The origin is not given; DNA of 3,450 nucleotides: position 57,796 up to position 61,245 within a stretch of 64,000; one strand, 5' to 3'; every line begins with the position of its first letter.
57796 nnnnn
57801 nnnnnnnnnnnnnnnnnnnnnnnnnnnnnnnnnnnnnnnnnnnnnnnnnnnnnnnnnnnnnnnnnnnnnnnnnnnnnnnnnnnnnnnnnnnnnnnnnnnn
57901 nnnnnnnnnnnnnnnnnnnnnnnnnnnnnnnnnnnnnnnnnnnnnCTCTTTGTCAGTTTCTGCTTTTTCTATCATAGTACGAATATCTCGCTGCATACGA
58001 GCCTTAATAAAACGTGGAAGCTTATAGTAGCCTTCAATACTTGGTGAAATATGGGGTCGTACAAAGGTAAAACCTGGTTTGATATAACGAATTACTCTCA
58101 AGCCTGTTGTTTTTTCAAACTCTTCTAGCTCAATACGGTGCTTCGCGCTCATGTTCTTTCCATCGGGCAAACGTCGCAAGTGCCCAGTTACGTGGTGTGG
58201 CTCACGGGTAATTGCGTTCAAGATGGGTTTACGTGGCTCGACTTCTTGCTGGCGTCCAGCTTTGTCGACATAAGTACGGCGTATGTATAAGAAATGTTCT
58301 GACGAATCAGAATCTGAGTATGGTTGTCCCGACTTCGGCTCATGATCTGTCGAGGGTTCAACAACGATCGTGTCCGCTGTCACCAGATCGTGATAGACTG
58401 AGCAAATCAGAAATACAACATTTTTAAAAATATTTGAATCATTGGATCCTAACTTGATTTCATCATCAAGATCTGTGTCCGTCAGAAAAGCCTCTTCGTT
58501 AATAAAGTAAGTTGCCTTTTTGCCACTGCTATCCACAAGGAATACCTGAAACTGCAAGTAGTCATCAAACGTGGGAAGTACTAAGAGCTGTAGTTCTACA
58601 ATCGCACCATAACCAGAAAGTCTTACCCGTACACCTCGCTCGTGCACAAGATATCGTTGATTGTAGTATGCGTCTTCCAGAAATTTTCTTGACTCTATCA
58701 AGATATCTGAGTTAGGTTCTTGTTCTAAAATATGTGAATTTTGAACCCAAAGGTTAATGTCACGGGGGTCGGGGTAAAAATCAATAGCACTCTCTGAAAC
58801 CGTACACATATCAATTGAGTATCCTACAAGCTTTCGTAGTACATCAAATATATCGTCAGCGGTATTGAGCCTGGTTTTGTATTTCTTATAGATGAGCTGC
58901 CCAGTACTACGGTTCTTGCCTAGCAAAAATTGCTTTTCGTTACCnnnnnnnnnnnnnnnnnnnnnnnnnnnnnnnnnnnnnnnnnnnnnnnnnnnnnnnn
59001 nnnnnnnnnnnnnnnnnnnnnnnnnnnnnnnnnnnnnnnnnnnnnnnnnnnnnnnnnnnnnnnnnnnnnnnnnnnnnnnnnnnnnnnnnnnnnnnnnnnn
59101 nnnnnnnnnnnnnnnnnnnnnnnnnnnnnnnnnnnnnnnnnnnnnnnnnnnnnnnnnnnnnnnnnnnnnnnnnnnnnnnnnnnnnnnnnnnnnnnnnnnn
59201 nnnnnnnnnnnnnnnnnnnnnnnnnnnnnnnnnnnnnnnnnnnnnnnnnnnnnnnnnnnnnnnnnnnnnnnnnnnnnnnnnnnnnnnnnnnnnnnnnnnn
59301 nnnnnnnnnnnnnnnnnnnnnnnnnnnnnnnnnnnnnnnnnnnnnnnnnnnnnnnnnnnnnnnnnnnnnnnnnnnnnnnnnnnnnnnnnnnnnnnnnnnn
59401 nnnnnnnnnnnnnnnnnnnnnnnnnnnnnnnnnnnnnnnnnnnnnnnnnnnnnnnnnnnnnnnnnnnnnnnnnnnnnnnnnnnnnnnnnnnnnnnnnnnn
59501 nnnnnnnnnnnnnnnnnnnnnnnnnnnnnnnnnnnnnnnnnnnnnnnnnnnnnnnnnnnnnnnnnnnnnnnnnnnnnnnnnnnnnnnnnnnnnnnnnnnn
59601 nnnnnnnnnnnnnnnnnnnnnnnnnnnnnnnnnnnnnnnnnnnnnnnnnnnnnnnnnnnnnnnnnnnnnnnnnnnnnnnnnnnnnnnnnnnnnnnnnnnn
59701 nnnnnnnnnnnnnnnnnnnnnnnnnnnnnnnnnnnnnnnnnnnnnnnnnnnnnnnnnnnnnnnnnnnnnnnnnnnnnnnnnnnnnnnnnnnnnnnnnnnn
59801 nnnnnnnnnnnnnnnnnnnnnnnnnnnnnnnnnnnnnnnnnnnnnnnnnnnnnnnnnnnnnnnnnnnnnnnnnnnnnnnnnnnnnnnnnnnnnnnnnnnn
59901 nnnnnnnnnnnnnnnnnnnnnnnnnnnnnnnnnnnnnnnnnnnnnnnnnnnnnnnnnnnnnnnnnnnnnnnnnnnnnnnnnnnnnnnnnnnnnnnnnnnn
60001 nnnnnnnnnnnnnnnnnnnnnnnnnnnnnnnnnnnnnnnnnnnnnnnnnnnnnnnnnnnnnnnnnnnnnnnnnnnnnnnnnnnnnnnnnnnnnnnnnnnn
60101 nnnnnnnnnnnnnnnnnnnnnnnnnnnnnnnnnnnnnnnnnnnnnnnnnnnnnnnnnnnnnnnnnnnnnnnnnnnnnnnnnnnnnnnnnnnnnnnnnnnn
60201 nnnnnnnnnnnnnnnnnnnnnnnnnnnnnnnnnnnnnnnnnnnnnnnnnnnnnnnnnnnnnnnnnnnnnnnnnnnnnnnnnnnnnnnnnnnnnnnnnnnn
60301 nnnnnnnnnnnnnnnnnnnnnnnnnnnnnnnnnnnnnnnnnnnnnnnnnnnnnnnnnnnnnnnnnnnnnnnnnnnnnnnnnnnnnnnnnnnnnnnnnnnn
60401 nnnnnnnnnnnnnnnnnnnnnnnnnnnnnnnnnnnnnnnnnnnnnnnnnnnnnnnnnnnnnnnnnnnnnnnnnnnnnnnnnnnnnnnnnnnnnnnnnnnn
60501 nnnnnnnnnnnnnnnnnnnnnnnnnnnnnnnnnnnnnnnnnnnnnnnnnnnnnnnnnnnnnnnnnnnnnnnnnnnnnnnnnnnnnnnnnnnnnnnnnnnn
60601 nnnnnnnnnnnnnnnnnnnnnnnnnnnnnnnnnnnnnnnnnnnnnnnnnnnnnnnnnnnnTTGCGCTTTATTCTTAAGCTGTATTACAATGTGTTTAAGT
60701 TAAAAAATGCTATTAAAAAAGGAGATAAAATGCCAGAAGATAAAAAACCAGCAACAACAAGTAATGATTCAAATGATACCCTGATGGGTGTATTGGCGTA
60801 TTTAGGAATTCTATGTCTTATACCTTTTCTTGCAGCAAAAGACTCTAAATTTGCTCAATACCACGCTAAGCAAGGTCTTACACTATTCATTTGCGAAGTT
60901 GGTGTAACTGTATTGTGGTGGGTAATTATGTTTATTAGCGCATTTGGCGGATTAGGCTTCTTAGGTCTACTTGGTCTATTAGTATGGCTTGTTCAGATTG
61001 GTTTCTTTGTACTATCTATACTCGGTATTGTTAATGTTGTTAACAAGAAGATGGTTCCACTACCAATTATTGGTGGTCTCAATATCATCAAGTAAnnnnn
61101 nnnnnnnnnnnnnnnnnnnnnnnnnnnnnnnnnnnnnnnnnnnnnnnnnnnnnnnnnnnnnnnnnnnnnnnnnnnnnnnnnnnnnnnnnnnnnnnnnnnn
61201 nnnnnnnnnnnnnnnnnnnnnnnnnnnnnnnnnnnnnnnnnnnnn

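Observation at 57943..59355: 471-aa orphan protein with no detectable family signature inside the S10-operon insertion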

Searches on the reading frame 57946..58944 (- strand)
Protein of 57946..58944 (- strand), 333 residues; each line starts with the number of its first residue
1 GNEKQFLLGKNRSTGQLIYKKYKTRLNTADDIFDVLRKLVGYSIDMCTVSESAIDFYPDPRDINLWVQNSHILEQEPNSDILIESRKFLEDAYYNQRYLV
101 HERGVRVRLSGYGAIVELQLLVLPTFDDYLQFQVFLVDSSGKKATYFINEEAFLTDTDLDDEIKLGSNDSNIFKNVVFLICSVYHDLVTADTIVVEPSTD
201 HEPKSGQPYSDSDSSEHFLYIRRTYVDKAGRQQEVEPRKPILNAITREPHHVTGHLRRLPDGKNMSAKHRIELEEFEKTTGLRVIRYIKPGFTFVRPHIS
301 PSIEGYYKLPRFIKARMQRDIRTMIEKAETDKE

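Call 55: predict_structure(alignment_id=A2)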
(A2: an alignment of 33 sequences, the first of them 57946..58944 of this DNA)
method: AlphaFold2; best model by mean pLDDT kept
length: 333 residues; sequences in the alignment: 33
mean_pLDDT: 84.4   pTM: 0.83
mean pLDDT of the five models: 84.4, 82.5, 81.9, 80.4, 78.0
residues with pLDDT >= 90: 156; 70-90: 129; 50-70: 42; < 50: 6
segments of 3 or more residues with pLDDT < 50: 164-167
pLDDT, mean of each block of 10 residues (from residue 1): 90 90 93 85 65 89 76 69 90 93 94 91 85 91 87 63 53 89 96 87 54 76 88 94 83 92 93 94 93 90 78 85 90 78
secondary structure, 60 per line:
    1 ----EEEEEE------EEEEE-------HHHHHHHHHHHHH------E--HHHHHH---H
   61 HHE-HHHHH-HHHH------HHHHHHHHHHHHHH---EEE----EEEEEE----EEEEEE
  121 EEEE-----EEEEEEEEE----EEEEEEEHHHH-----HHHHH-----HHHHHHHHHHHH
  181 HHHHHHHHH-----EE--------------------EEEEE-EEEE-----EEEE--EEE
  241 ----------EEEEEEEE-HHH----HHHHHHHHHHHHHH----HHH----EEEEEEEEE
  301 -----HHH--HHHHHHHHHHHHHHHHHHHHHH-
elements in order: E5-10 E17-21 H29-41 H51-56 H65-69 H71-74 H81-94 E98-100 E105-110 E115-124 E130-138 E143-149 H150-153 H159-163 H169-189 E217-221 E223-226 E232-235 E238-240 E251-258 H267-280 E292-300 H311-332

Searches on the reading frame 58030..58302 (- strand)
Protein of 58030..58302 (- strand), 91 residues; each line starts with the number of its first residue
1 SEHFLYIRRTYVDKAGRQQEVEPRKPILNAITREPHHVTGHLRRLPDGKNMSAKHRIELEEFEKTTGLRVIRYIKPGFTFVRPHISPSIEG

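Call 83: find_homologous_proteins(query=A3, max_evalue=0.1)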
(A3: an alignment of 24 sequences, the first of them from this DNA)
Query A3 (24 sequences) (91 aa, profile of the alignment): 24 proteins with E <= 0.1 among 4931 candidates.
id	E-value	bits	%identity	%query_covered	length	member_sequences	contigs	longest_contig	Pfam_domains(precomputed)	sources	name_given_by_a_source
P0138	1.9e-14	71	41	64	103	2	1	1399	-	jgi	jgi:hypothetical protein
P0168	5.0e-14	70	38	67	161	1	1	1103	-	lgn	-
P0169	6.5e-13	67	33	55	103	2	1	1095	-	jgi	jgi:hypothetical protein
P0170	3.9e-12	64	35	60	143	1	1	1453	-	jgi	jgi:hypothetical protein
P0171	1.5e-10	59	36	60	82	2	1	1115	-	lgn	-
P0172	1.5e-10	59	41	62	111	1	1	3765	-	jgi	jgi:hypothetical protein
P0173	1.7e-10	59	40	63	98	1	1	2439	-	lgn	-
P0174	4.7e-10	57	44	55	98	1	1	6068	-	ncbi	ncbi:MAG: hypothetical protein QXE23_09125, partial [Nitrososphaerota archaeon]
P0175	6.5e-10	57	36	60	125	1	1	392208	-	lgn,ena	-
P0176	7.8e-10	57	47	60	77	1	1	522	-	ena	-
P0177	8.2e-10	57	36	62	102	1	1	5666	-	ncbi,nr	ncbi:MAG: hypothetical protein PWP58_1658 [Bacillota bacterium]|nr:hypothetical protein [Bacillota b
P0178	2.9e-9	55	41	62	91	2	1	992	-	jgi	jgi:hypothetical protein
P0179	9.0e-9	53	38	60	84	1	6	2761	-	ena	-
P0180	3.0e-8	52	38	55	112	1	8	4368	-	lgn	-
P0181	3.5e-8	51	44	60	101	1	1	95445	-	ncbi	-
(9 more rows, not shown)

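Call 85: find_encoding_contigs(protein=P0181, flank=6000, max_places=2)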
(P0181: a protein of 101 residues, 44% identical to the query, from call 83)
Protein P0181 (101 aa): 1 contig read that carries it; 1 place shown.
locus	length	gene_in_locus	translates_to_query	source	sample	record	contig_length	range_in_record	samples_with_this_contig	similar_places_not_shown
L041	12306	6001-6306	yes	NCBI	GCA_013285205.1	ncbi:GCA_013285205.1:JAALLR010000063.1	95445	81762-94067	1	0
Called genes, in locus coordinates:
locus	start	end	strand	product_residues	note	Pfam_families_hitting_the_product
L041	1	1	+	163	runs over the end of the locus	-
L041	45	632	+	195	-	-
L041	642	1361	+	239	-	PF10263:SprT-like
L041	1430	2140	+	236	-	-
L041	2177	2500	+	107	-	PF13560:HTH_31, PF12844:HTH_19, PF01381:HTH_3, PF13412:HTH_24 (weak), PF13443:HTH_26 (weak)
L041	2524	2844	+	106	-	-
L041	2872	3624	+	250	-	PF00565:SNase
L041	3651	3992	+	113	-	PF12844:HTH_19, PF13560:HTH_31, PF01381:HTH_3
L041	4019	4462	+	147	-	-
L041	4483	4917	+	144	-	-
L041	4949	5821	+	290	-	-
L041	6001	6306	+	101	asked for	-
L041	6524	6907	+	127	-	-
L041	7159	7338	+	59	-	-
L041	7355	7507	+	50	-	-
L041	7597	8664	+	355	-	PF00589:Phage_integrase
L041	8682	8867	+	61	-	-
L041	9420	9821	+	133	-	-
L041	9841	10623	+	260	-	-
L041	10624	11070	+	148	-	PF14354:Lar_restr_allev (faint)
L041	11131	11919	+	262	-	-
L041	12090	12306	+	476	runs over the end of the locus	PF05598:DUF772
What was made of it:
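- In L041 an integrase lies 1.3 kb downstream (call 85).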

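Call 86: find_encoding_contigs(protein=P0177, flank=6000, max_places=2)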
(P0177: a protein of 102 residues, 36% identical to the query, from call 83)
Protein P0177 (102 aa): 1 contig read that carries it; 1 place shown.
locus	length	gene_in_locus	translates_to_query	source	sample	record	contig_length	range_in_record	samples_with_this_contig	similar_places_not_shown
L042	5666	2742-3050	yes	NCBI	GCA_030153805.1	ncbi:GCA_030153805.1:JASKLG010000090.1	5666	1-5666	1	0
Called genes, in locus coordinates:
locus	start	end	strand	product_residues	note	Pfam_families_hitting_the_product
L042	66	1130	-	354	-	PF02195:ParB_N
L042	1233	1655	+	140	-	-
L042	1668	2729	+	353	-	-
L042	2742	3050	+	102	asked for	-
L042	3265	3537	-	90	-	-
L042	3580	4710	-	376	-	PF14239:RRXRR, PF01844:HNH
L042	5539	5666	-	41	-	?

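Call 90: search_protein_families(library=pfam, proteins=[L042:1233-1655:+], max_evalue=0.01)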
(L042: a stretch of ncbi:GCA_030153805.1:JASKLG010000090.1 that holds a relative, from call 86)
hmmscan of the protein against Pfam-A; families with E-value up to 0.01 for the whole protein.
L042:1233-1655:+ (140 aa): 0 families

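Call 110: search_solved_structures(query=A3, max_evalue=10, show_alignments=3)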
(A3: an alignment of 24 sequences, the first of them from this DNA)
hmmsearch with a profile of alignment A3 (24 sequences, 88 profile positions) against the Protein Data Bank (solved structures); distinct sequences matched with E-value up to 10: 4.
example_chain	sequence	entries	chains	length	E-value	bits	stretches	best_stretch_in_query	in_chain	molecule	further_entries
2cx7_A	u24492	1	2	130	0.84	13.2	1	39-73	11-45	Sterol carrier protein 2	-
1wfr_A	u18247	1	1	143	0.93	13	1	39-73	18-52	Hypothetical Protein TT1886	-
3czm_A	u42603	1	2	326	1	12.9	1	30-78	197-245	L-lactate dehydrogenase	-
1sov_A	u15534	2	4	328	1.1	12.9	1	30-78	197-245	L-lactate dehydrogenase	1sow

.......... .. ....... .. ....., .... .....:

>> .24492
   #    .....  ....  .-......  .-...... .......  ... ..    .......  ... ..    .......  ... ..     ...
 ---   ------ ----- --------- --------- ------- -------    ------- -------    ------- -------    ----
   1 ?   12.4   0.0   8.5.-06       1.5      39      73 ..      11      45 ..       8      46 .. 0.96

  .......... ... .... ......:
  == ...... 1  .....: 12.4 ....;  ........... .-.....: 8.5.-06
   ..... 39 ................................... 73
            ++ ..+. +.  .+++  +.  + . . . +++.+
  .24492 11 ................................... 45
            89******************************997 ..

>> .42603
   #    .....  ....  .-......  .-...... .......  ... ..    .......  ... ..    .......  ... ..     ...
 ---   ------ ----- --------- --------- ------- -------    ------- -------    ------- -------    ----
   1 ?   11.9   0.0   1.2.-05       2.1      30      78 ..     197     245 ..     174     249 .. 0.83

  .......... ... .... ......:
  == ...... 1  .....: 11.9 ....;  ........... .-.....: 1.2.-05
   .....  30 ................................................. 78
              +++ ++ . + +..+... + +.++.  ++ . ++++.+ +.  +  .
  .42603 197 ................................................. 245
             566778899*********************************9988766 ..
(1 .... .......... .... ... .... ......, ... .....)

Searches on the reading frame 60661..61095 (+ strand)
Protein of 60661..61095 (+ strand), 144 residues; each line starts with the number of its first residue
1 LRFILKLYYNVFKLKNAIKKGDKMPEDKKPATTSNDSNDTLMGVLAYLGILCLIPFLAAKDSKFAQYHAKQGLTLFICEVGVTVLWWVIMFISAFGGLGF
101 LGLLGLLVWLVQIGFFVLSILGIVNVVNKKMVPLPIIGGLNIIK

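Call 3: search_protein_families(library=pfam, proteins=[window:60661-61095:+], max_evalue=1)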
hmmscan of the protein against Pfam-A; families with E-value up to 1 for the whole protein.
window:60661-61095:+ (144 aa): 4 families
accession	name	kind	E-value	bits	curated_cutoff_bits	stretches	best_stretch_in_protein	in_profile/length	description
PF09685.15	DUF4870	-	6.8e-05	23.3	25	1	50-137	24-103/107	Domain of unknown function (DUF4870)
PF00487.30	FA_desaturase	-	0.036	14.3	29.7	1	41-123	88-178/253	Fatty acid desaturase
PF11239.13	DUF3040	-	0.073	13.8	24.7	1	57-122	18-82/84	Protein of unknown function (DUF3040)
PF05052.17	MerE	-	0.83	10.1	22.8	0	27-59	5-37/75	MerE protein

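Call 8: search_protein_families(library=ncbifam, proteins=[window:60661-61095:+], max_evalue=1)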
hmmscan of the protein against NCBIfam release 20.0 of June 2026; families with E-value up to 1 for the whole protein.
window:60661-61095:+ (144 aa): 1 family
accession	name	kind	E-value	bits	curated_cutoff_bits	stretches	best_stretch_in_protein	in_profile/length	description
NF041742.1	WGxxGxxG_fam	subfamily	0.27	11.8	35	0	22-53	32-63/69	WGxxGxxG family protein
